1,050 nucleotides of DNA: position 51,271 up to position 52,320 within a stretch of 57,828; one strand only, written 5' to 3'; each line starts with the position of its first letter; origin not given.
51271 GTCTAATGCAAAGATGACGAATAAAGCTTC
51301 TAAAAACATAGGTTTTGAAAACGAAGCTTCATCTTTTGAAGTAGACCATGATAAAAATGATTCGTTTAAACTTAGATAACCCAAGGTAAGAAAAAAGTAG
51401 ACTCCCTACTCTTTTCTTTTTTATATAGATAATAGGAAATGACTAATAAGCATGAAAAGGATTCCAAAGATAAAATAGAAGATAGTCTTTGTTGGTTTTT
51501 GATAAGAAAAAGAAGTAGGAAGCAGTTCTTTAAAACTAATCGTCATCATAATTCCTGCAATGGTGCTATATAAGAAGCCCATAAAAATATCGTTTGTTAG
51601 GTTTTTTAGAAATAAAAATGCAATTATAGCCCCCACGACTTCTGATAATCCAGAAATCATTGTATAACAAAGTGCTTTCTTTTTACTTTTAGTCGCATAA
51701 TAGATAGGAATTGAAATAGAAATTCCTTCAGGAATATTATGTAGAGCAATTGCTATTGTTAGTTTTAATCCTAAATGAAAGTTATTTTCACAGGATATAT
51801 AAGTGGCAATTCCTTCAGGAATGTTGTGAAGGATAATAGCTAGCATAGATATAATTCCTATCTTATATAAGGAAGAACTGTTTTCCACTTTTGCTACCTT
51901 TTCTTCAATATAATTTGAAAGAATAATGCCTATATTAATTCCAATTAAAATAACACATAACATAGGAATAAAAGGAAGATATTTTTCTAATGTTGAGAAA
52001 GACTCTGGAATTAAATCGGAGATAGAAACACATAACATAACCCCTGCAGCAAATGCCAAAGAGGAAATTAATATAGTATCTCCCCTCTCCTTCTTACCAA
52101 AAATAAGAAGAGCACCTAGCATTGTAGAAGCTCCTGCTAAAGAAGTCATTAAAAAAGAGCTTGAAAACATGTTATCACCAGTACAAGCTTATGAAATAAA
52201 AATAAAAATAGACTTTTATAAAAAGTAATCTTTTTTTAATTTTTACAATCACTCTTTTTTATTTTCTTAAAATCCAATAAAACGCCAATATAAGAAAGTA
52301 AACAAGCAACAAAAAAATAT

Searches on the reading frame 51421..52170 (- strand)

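Call 49: search_protein_families(library=pfam, proteins=[window:51421-52170:-], max_evalue=0.00001)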
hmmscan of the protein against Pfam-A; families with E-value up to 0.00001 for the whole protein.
window:51421-52170:- (249 aa): 1 family
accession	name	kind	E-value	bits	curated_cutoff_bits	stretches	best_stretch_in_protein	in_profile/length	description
PF02535.28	Zip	-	8e-31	107.9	35.1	1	96-242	169-321/323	ZIP Zinc transporter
